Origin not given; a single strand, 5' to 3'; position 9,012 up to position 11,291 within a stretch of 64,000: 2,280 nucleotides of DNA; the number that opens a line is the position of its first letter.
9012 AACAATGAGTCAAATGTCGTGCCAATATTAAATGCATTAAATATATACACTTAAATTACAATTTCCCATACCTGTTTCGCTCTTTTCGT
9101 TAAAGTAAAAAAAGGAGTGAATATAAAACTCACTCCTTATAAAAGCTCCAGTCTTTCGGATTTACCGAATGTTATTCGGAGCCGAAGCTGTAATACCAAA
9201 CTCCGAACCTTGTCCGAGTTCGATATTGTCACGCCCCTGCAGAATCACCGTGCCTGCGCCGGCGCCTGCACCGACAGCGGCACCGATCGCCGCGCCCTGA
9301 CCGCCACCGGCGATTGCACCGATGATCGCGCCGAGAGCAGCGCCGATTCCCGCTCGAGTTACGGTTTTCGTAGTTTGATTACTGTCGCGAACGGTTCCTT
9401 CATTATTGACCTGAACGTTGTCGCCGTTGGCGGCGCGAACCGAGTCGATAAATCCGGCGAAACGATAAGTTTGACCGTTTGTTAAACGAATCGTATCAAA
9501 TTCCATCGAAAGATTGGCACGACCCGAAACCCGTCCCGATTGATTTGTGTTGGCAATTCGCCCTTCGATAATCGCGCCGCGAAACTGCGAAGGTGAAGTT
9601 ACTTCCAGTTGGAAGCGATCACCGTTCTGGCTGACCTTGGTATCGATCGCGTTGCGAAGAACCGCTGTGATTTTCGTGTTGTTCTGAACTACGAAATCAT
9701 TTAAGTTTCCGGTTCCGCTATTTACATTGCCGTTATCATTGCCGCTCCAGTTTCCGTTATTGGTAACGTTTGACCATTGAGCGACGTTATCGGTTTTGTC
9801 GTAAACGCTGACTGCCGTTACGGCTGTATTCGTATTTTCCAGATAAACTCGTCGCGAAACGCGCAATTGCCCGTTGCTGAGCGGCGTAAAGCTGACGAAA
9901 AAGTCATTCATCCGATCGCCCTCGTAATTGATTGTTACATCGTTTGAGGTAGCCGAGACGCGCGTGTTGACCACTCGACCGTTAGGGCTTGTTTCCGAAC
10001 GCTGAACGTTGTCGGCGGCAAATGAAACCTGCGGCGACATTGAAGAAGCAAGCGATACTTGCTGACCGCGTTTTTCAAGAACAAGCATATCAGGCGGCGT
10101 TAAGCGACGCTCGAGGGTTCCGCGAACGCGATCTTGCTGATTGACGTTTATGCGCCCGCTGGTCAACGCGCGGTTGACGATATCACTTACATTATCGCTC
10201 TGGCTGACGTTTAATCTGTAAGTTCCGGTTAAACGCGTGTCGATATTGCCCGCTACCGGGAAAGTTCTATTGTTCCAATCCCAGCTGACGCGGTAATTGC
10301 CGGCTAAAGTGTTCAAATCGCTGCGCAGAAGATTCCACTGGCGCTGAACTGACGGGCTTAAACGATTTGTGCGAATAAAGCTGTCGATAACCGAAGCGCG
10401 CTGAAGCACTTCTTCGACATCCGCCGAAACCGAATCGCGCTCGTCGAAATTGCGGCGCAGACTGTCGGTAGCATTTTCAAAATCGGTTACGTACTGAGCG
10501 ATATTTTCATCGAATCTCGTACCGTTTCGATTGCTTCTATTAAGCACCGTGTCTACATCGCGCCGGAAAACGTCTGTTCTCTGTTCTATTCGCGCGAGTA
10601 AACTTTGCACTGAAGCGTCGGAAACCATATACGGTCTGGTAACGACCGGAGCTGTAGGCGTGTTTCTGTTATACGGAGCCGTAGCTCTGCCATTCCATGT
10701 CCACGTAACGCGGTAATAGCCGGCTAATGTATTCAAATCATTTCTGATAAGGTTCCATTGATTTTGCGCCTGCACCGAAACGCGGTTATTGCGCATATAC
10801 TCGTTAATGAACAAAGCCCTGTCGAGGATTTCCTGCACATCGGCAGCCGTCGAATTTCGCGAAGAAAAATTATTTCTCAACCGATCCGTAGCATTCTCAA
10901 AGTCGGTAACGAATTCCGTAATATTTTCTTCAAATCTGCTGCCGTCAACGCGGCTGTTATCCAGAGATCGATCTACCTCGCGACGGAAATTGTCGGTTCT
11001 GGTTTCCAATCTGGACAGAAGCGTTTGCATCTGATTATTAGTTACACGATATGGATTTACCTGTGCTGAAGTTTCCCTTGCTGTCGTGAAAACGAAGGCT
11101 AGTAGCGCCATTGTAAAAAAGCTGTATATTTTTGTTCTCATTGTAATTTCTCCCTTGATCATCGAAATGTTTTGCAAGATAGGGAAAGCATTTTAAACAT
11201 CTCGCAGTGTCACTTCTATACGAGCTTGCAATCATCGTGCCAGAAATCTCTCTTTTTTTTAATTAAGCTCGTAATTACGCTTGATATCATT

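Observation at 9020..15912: Five sigma-54-type promoters clustered around an NtrC-family activator, defining a local regulon of small or unknown envelope proteins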

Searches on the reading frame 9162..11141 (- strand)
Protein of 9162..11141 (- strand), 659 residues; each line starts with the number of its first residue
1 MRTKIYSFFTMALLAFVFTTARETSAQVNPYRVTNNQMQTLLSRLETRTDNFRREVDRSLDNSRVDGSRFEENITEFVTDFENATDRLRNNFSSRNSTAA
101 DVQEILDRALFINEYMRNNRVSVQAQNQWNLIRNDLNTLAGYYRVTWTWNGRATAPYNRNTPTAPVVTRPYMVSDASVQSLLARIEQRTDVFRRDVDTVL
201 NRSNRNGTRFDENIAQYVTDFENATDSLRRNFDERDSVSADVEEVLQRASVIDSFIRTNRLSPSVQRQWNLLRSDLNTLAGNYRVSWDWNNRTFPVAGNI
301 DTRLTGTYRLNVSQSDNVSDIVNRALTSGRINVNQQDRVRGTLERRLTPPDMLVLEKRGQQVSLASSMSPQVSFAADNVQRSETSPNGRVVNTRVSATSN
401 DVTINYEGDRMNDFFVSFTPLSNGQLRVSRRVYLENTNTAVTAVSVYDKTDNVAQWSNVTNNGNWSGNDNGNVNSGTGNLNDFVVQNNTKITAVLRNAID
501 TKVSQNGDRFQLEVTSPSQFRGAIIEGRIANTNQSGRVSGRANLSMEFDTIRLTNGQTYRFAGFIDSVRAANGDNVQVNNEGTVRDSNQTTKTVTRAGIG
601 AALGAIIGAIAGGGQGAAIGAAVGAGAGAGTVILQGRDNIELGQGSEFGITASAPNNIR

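Call 6: search_protein_families(library=pfam, proteins=[window:9162-11141:-], max_evalue=0.01)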
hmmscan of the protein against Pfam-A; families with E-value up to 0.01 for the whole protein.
window:9162-11141:- (659 aa): 1 family
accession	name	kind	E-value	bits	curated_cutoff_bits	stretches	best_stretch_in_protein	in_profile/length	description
PF13441.11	Gly-zipper_YMGG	-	1.5e-06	28.2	28.9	1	592-630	2-41/45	YMGG-like Gly-zipper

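Call 39: search_protein_families(library=ncbifam, proteins=[window:9162-11141:-], max_evalue=0.1)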
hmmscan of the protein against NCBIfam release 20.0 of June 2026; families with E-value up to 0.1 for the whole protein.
window:9162-11141:- (659 aa): 5 families
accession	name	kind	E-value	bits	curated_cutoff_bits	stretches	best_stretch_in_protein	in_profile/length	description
NF053611.1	YiaD_Gzip_OmpA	equivalog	0.00027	20.7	175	1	586-631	18-67/206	YiaD family glycine zipper/OmpA-like lipoprotein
NF004473.0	PRK05807.1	equivalog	0.0036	17.7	178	0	186-237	77-128/136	S1 domain-containing RNA-binding protein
NF008437.0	PRK11280.1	equivalog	0.016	15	99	1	574-629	55-106/179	hypothetical protein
NF007804.1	PRK10510.1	equivalog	0.034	13.5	307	0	588-630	30-76/219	OmpA family lipoprotein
NF006331.0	PRK08561.1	equivalog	0.095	12.4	154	0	98-145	84-131/152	30S ribosomal protein S15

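Call 44: search_solved_structures(query=window:9162-11141:-, max_evalue=1)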
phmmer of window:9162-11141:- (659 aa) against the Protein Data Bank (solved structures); distinct sequences matched with E-value up to 1: 6.
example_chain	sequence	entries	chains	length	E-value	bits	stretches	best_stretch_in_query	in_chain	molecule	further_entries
1sfc_A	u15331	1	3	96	0.27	13.2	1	155-232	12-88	PROTEIN (SYNAPTOBREVIN 2)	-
6ip1_A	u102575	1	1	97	0.28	13.1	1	155-232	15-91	Vesicle-associated membrane protein 2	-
2kog_A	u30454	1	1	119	0.45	12.4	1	155-232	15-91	Vesicle-associated membrane protein 2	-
6mdm_J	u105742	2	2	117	0.57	12.1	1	155-231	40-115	Vesicle-associated membrane protein 2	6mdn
8dkc_E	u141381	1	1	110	0.62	12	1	182-239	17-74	RNA polymerase Rpb6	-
6x65_N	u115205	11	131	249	0.74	11.7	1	591-629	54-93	Outer membrane protein, OmpA family protein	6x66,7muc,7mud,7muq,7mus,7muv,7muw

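Call 45: search_protein_families(library=pfam, proteins=[window:9162-11141:-], max_evalue=5)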
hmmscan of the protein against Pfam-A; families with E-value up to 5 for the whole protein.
window:9162-11141:- (659 aa): 15 families
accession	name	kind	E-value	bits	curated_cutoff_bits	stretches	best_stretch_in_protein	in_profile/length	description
PF13441.11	Gly-zipper_YMGG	-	1.5e-06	28.2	28.9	1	592-630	2-41/45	YMGG-like Gly-zipper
PF13436.11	Gly-zipper_OmpA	-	0.031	14.5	27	1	594-629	5-41/44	Glycine-zipper domain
PF13488.11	Gly-zipper_Omp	-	0.048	14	25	1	597-629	3-36/46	Glycine zipper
PF02932.22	Neur_chan_memb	-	0.051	14.3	28.1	0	46-134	123-211/233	Neurotransmitter-gated ion-channel transmembrane region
PF05791.16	Bacillus_HBL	-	0.077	13.2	29.1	1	178-245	41-106/177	Bacillus haemolytic enterotoxin (HBL)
PF03997.17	VPS28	-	0.083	13.1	24.5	1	198-251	80-135/188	VPS28 protein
PF10798.13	YmgB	-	0.11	12.8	22.3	0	33-59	20-47/59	Biofilm development protein YmgB/AriR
PF18657.6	YDG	-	0.18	12.5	25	1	440-494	9-65/85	YDG domain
PF09418.16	DUF2009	-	0.22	11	25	0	69-125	166-222/455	Non-canonical E2 ubiquitin-conjugating enzyme, DUF2009 family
PF10167.14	BORCS8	-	0.25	11.8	25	1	63-123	47-106/112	BLOC-1-related complex sub-unit 8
PF06798.17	PrkA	-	0.82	9.7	25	0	184-245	164-213/255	PrkA serine protein kinase C-terminal domain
PF10439.15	Bacteriocin_IIc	-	1.2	9.6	27.1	1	590-625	21-57/59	Bacteriocin class II with double-glycine leader peptide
PF20721.2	C19orf12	-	1.4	9.2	30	1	585-631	33-79/163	C19orf12-like protein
PF21724.2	DUF6861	-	2.5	8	28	0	597-634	47-85/194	Family of unknown function (DUF6861)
PF09311.16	Rab5-bind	-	2.7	7.8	33.6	0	20-126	56-162/307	Rabaptin-like protein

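Call 60: find_homologous_proteins(query=window:9162-11141:-, max_evalue=0.00001)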
Query window:9162-11141:- (659 aa): 1016 proteins with E <= 0.00001 among 8000 candidates; the best 120 are listed.
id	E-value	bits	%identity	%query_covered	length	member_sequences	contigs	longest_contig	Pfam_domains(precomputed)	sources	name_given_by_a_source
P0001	0.0e+0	1421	100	100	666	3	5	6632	PF13441.13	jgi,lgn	jgi:hypothetical protein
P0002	0.0e+0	1157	81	100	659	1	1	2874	PF13441.13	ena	-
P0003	0.0e+0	1123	79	100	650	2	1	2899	PF13441.13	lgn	-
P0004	0.0e+0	1118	80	100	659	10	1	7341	PF13441.13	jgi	-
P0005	0.0e+0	1103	78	100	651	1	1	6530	PF13441.13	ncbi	-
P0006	0.0e+0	1100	77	100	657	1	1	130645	PF13441.13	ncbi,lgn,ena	ncbi:MAG TPA: hypothetical protein VF556_04015 [Pyrinomonadaceae bacterium]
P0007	0.0e+0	1078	77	98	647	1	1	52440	PF13441.13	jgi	jgi:hypothetical protein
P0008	0.0e+0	1046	75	100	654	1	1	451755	PF13441.13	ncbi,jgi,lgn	jgi:hypothetical protein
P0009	0.0e+0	1039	73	100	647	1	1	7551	PF13441.13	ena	-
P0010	0.0e+0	1035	73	100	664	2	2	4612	PF13441.13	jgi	jgi:hypothetical protein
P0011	0.0e+0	1021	73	100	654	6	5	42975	PF13441.13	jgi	jgi:hypothetical protein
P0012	1.4e-298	1010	57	95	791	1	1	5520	PF13441.13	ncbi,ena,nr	ncbi:MAG TPA: hypothetical protein VK892_19645 [Pyrinomonadaceae bacterium]|nr:hypothetical protein 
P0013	4.0e-298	1008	73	100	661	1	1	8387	PF13441.13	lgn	-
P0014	1.9e-296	1003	72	98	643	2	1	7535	PF13441.13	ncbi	-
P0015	5.4e-292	988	56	96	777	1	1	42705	PF13441.13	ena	-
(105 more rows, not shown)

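Call 70: predict_structure(alignment_id=A2)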
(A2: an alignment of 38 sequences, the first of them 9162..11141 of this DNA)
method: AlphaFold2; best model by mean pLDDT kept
length: 659 residues; sequences in the alignment: 38
mean_pLDDT: 68.7   pTM: 0.35
mean pLDDT of the five models: 68.7, 67.1, 64.5, 64.1, 63.1
residues with pLDDT >= 90: 32; 70-90: 386; 50-70: 106; < 50: 135
segments of 3 or more residues with pLDDT < 50: 18-27, 65-67, 151-168, 204-209, 292-298, 461-483, 535-538, 581-634, 655-659
pLDDT, mean of each block of 10 residues (from residue 1): 57 50 43 80 89 84 51 76 88 81 83 78 85 90 75 35 40 76 90 83 49 73 85 76 81 77 85 90 77 48 84 84 75 74 81 83 76 75 62 77 78 80 81 73 86 71 29 26 54 84 78 74 82 56 74 76 76 69 35 30 33 29 26 52 82 47
secondary structure, 60 per line:
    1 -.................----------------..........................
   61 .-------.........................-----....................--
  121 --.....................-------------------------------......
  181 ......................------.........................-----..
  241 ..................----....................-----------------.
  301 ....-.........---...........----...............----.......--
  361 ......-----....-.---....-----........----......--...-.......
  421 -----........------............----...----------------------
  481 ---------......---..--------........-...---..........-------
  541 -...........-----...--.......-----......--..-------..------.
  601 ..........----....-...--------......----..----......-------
elements in order (helices of 4 or more, strands of 3 or more residues): H2-18 H35-61 H69-93 H99-118 H123-143 H175-202 H209-233 H239-258 H263-282 H300-304 E306-311 H318-328 H333-347 E352-358 E361-366 E372-375 E381-384 E390-397 E402-407 E414-420 E426-433 E440-451 E490-495 E509-516 E524-533 E542-552 E558-560 E563-569 E575-580 H600-610 H615-618 E631-636 E647-652

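Call 72: fold_search(model_id=the predicted structure, library=pdb)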
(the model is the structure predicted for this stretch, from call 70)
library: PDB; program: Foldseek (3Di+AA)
matches with E <= 10: 1006; with E <= 0.001: 29
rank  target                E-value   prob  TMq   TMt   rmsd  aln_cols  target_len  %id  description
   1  3akn                  9.9e-05  1.00  0.15  0.64   5.5       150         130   14  X-ray structure of iFABP from human and rat with bound fluorescent fatty acid analogue (released 2011-07-20)
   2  3ppt                  1.1e-04  1.00  0.15  0.62   5.9       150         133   16  REP1-NXSQ fatty acid transporter (released 2011-12-21)
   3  1yiv                  1.1e-04  1.00  0.15  0.62   5.9       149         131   16  Structure of myelin P2 protein from Equine spinal cord (released 2005-07-26)
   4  3pp6_B                1.3e-04  1.00  0.16  0.67   5.5       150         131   17  REP1-NXSQ fatty acid transporter Y128F mutant (released 2011-12-28)
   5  5ogb                  1.6e-04  1.00  0.15  0.62   5.5       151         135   14  Human Cellular Retinoic Acid Binding Protein II (CRABPII) with bound synthetic retinoid DC360. (released 2018-10-24)
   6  7fy1                  1.7e-04  1.00  0.15  0.60   5.9       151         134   15  Crystal Structure of apo human FABP9 (released 2023-06-14)
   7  5bvq_A                2.2e-04  1.00  0.15  0.64   5.8       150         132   17  Ligand-unbound pFABP4 (released 2015-08-05)
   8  3p6c                  2.4e-04  1.00  0.15  0.59   5.8       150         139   15  Human adipocyte lipid-binding protein FABP4 in complex with citric acid (released 2011-04-13)
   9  3pp6_A                2.5e-04  1.00  0.15  0.63   5.8       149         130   15  REP1-NXSQ fatty acid transporter Y128F mutant (released 2011-12-28)
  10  9niu_A                3.1e-04  1.00  0.16  0.60   5.7       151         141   14  Co-crystal structure of FABP7 in complex with PFO3TDA (released 2025-05-21)
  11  5gge                  3.3e-04  1.00  0.15  0.65   5.8       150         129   18  Fatty Acid-Binding Protein in Brain Tissue of Drosophila melanogaster (released 2017-06-21)
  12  4a60                  3.3e-04  1.00  0.15  0.58   5.8       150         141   16  Crystal structure of human testis-specific fatty acid binding protein 9 (FABP9) (released 2011-11-09)
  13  4nns                  3.4e-04  1.00  0.15  0.62   5.8       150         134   15  Crystal structure of FABP4 in complex with novel inhibitor (released 2014-11-19)
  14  7ntp_B                3.6e-04  1.00  0.15  0.59   6.0       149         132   17  Human myelin P2 mutant V115A (released 2021-09-01)
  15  5ur9_E                3.8e-04  1.00  0.16  0.66   5.3       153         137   16  Enantiomer-Specific Binding of the Potent Antinociceptive Agent SBFI-26 to Anandamide transporters FABP5 (released 2017-08-23)
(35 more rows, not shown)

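Call 79: find_encoding_contigs(protein=P0001, flank=3000, max_places=5)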
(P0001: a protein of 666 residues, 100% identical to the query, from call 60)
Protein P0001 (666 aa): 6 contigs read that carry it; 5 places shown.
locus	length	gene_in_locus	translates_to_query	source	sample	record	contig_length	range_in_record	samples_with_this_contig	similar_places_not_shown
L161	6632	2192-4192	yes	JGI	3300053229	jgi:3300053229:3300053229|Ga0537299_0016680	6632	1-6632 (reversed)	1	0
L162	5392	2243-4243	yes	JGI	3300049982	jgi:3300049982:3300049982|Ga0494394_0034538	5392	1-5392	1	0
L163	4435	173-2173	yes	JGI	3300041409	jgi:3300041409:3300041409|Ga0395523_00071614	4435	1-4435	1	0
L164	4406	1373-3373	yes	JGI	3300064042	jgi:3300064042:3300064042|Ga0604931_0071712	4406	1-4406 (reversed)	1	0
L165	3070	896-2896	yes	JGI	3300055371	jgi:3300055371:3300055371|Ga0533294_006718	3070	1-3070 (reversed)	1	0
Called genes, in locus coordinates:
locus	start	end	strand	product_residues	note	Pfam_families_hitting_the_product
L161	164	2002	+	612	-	PF03924:CHASE, PF00512:HisKA, PF02518:HATPase_c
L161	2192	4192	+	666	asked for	PF13441:Gly-zipper_YMGG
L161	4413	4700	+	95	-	-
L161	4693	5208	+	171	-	-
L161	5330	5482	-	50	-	-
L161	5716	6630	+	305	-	?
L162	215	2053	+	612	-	PF03924:CHASE, PF00512:HisKA, PF02518:HATPase_c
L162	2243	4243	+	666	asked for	PF13441:Gly-zipper_YMGG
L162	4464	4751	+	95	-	-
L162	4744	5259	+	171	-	-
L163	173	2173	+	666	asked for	PF13441:Gly-zipper_YMGG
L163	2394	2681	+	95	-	-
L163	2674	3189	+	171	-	-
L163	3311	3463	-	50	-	-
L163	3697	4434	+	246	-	?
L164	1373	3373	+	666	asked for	PF13441:Gly-zipper_YMGG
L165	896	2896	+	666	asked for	PF13441:Gly-zipper_YMGG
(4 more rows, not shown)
